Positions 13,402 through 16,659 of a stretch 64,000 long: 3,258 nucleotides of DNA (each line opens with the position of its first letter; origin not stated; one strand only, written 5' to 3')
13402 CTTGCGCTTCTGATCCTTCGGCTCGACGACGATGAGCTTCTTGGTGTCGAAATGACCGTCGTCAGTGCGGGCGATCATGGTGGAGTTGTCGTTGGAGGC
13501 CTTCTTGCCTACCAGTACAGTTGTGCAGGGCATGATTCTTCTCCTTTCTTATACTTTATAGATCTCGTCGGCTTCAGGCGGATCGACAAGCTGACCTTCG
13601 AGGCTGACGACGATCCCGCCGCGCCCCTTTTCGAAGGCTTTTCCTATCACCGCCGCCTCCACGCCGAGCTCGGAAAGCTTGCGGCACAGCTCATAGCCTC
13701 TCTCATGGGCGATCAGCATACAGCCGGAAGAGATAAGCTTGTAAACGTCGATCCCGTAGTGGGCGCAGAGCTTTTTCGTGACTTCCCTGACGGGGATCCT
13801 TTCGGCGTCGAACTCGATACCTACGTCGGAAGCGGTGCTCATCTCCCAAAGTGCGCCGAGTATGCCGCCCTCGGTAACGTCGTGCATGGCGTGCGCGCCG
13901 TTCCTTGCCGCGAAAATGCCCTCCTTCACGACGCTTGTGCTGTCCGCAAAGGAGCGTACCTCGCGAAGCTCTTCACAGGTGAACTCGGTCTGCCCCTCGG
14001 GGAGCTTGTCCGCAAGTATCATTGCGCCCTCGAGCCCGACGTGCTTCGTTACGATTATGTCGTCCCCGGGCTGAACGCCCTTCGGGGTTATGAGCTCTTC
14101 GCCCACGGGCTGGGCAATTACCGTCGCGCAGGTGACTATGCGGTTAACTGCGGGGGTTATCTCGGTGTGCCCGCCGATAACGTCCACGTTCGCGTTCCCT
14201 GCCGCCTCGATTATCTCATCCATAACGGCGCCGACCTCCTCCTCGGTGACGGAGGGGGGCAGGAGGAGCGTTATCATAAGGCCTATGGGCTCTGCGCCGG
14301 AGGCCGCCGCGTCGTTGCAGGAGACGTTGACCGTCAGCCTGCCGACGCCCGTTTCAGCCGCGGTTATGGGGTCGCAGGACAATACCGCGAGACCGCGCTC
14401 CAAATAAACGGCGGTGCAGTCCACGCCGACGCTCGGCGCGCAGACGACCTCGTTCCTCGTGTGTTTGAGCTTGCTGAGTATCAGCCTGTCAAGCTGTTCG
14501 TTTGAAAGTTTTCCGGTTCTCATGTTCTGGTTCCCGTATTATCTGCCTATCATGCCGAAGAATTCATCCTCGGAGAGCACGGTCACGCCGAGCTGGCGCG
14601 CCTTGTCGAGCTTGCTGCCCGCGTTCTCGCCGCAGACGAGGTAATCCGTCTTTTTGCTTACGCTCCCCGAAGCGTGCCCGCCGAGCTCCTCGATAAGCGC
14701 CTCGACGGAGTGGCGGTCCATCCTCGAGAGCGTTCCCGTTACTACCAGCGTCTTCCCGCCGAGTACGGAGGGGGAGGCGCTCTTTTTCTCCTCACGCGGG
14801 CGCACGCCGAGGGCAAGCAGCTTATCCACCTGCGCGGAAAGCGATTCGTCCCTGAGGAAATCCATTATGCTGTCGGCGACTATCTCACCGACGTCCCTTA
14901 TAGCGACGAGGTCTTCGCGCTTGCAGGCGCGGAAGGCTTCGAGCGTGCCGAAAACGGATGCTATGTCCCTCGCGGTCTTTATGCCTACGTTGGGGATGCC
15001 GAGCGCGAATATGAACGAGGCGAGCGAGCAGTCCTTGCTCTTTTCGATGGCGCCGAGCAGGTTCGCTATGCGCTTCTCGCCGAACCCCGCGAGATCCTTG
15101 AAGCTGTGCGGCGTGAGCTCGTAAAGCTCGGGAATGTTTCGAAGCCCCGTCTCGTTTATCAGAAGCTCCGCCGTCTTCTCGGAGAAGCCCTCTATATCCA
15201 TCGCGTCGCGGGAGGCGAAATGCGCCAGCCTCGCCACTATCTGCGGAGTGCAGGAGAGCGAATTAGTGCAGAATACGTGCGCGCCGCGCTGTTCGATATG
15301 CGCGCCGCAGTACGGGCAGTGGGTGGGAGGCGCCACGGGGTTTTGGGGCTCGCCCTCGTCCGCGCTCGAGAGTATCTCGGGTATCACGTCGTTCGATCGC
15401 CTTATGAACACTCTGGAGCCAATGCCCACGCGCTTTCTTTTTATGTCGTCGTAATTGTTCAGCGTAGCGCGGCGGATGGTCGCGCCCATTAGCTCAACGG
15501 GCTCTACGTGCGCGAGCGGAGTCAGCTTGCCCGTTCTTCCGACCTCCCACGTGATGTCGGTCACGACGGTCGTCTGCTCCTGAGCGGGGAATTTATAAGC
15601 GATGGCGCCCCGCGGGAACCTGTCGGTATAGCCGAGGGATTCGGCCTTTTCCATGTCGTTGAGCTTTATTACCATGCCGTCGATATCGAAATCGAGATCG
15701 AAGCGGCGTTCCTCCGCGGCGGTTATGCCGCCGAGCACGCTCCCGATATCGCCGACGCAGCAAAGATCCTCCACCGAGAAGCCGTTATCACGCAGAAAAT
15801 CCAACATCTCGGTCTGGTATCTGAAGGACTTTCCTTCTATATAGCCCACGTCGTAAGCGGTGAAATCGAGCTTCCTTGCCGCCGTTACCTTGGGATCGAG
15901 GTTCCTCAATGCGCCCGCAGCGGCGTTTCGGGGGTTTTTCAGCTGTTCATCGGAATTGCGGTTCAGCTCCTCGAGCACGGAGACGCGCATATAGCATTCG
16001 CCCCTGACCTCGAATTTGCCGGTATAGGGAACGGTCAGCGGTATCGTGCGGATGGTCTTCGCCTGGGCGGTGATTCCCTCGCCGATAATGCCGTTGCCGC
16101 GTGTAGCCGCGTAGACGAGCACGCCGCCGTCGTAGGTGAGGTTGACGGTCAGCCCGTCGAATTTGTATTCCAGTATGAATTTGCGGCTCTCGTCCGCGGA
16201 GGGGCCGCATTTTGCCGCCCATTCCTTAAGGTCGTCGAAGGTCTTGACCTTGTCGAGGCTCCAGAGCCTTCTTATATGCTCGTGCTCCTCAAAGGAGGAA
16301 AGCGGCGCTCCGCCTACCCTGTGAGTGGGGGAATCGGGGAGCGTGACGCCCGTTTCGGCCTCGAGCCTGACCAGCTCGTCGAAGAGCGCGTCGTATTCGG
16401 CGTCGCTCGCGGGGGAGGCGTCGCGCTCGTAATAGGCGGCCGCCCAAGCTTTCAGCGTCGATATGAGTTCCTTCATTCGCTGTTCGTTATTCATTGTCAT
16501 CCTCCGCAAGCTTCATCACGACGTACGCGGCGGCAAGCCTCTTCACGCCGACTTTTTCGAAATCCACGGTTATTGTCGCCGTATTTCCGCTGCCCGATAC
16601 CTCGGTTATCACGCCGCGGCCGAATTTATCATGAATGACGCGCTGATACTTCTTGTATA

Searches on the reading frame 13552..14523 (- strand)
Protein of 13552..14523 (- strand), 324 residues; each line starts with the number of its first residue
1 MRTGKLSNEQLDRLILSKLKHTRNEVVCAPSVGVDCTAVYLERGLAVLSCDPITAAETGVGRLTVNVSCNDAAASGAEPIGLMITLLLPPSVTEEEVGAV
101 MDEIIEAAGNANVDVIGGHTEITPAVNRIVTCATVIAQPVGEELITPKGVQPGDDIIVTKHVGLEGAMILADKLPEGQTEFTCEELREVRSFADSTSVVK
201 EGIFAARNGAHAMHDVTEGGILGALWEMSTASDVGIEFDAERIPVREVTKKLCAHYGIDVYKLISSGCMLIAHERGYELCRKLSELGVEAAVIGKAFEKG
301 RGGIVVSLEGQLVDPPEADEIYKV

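Call 19: search_protein_families(library=ncbifam, proteins=[window:13552-14523:-])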
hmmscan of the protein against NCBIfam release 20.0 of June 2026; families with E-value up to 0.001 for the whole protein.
window:13552-14523:- (324 aa): 18 families
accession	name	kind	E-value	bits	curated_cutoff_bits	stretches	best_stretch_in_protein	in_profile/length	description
TIGR02124.1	hypE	equivalog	3.1e-31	108.6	251.6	1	51-306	56-310/332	hydrogenase expression/formation protein HypE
TIGR01379.1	thiL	equivalog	2.6e-25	89.1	184.15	1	57-306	57-302/320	thiamine-phosphate kinase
NF004351.0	PRK05731.1-4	equivalog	2e-21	76.5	324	1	58-267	72-271/321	thiamine-phosphate kinase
TIGR00476.1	selD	equivalog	6.1e-21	74.9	125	1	4-254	13-262/311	selenide, water dikinase SelD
NF004353.0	PRK05731.2-2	equivalog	3.1e-20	72.5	301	1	57-295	51-276/311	thiamine-phosphate kinase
NF010705.0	PRK14105.1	equivalog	1.4e-16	60.3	291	1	5-307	20-337/345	selenide, water dikinase SelD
TIGR03267.1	methan_mark_2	hypoth_equivalog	1e-12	47.8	365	1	61-301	78-300/323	methanogenesis marker 2 protein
TIGR04049.1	AIR_rel_sll0787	hypoth_equivalog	1.8e-11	43.7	321.3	1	31-248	41-246/318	sll0787 family AIR synthase-like protein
NF004350.0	PRK05731.1-1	equivalog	1.7e-10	40.3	441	1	56-294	62-294/325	thiamine-phosphate kinase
NF002098.0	PRK00943.1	equivalog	2.6e-10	39.8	299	1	9-253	24-265/347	selenide, water dikinase SelD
TIGR04050.1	MSMEG_0567_Cter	hypoth_equivalog_domain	2.1e-09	37.3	312.2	1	60-246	63-229/296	MSMEG_0567/sll0787 family protein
NF004354.0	PRK05731.2-3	equivalog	6.9e-07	28.9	204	1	64-163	53-148/273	thiamine-phosphate kinase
TIGR01736.1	FGAM_synth_II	equivalog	1.4e-06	26.9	525.75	1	51-301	85-335/718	phosphoribosylformylglycinamidine synthase subunit PurL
TIGR00878.1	purM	equivalog_domain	1.6e-06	27.6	236.35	1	60-253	77-280/332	phosphoribosylformylglycinamidine cyclo-ligase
TIGR04369.1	fusion_not_SelD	hypoth_equivalog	2.3e-06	26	700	1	61-252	416-619/701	oxidoreductase/SelD-related fusion protein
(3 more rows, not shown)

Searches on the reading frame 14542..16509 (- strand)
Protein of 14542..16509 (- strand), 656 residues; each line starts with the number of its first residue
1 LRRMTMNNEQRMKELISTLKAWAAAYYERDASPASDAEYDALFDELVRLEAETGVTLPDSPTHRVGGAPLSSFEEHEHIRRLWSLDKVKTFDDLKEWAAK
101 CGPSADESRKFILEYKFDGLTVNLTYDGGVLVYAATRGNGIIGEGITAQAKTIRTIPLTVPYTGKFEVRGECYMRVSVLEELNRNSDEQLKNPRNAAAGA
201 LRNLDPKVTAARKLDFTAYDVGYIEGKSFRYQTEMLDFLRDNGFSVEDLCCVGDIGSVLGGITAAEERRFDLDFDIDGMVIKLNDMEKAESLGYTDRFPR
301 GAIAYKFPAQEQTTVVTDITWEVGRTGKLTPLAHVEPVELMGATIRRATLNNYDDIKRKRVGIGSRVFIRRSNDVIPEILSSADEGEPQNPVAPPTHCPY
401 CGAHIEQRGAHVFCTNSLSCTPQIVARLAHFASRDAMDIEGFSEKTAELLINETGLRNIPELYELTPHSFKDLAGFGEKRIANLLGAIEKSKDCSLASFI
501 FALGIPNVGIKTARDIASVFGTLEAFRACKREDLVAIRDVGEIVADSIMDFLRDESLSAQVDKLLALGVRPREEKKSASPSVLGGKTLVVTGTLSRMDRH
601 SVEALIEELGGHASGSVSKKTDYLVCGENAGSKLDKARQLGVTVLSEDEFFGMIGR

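Call 7: find_related_loci(query=window:14542-16509:-, collection=genome_contigs, flank=6000)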
Query window:14542-16509:- (656 aa) in genome_contigs; peptide patterns used: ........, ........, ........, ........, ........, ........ (x = any residue, [..] = any of these).
371 stretches matched a pattern; 298 encode a relative of the query (tblastn E <= 1e-3); the best 80 are kept; 80 distinct loci.
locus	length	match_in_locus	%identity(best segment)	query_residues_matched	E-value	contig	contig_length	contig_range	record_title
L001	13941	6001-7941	83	6-656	0e+0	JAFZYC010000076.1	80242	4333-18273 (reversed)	MAG: Clostridia bacterium isolate RGIG8203 Water_buffalos_Rumen-3__c1394119, whole genome shotgun sequence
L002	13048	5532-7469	82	5-654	0e+0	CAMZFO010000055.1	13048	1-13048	MAG TPA_asm: uncultured Clostridia bacterium isolate SRR10912537_bin.26_metaWRAP_v1.3_MAG genome assembly, contig: ERZ14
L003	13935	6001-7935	79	7-655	0e+0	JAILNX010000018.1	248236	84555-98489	MAG: Clostridiales bacterium isolate RUI291 k141_13520706_flag=0_multi=27.4611_len=248236, whole genome shotgun sequence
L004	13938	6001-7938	80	6-655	0e+0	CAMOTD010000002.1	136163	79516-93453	MAG: uncultured Clostridia bacterium isolate SRR873608_bin.71_metaWRAP_v1.3_MAG genome assembly, contig: NODE_161_length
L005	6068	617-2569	79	1-655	0e+0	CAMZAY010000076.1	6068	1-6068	MAG TPA_asm: uncultured Clostridia bacterium isolate SRR10912538_bin.15_metaWRAP_v1.3_MAG genome assembly, contig: ERZ14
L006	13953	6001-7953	78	6-656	0e+0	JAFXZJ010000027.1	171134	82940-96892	MAG: Clostridia bacterium isolate RGIG6884 Sheep_Rumen-5__c718808, whole genome shotgun sequence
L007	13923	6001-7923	80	11-655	0e+0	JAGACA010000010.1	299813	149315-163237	MAG: Clostridia bacterium isolate RGIG8305 Water_buffalos_Rumen.Co__c1891427, whole genome shotgun sequence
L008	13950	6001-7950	78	6-656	0e+0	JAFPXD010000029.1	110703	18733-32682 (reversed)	MAG: Clostridia bacterium isolate RGIG1555 Goat_Abomasum-6__c208642, whole genome shotgun sequence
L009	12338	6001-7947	78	6-654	0e+0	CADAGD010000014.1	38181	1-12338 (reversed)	MAG: uncultured Clostridiales bacterium isolate RUG13271 genome assembly, contig: RUG13271_asm_14, whole genome shotgun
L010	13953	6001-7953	76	6-656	0e+0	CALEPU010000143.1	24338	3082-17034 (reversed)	MAG TPA_asm: uncultured Clostridia bacterium isolate ERR1278074_bin.0_CONCOCT_v1.1_MAG genome assembly, contig: ERZ84238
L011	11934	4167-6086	77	10-654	0e+0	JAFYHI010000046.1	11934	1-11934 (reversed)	MAG: Clostridia bacterium isolate RGIG7091 Sheep_Rumen.Co__c2495784, whole genome shotgun sequence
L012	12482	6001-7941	84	6-656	0e+0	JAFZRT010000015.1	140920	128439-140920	MAG: Clostridia bacterium isolate RGIG8038 Water_buffalos_Rumen-1__c174860, whole genome shotgun sequence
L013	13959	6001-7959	64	7-654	0e+0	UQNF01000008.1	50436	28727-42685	uncultured Clostridium sp. isolate UMGS453 genome assembly, contig: NODE_314_length_50436_cov_7.173657, whole genome sho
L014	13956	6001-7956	65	11-655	0e+0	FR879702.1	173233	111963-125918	Clostridium sp. CAG:138 genomic scaffold, scf74, whole genome shotgun sequence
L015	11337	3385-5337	64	11-654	0e+0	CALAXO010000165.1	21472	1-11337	MAG TPA_asm: uncultured Clostridia bacterium isolate SRR1747021_bin.129_CONCOCT_v1.1_MAG genome assembly, contig: ERZ808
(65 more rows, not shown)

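Call 19: search_protein_families(library=ncbifam, proteins=[window:14542-16509:-])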
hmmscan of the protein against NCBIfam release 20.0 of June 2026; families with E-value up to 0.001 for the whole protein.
window:14542-16509:- (656 aa): 8 families
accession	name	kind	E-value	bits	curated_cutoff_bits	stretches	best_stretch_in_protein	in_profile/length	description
NF005932.1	PRK07956.1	equivalog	3.5e-225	749.5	369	1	10-653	1-663/664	NAD-dependent DNA ligase LigA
TIGR00575.1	dnlj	equivalog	1.1e-197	658.4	444.45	1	16-650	2-652/652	NAD-dependent DNA ligase LigA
NF010931.0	PRK14351.1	equivalog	9.2e-169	563.2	1051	1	9-653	33-681/692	NAD-dependent DNA ligase LigA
NF010930.0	PRK14350.1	equivalog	2e-102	343.7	652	1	5-647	2-658/669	NAD-dependent DNA ligase LigA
NF005987.0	PRK08097.1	equivalog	1.5e-48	165.6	498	1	8-569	30-557/562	NAD-dependent DNA ligase LigB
NF004844.0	PRK06195.1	equivalog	1.6e-08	34.3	373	1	576-636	214-274/309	DNA polymerase III subunit epsilon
NF047932.1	antiphage_GapS2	exception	9.6e-06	25.9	330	1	588-645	127-187/189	anti-phage protein GapS2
NF010337.0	PRK13766.1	equivalog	0.00034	18.9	610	1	504-554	727-777/781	Hef nuclease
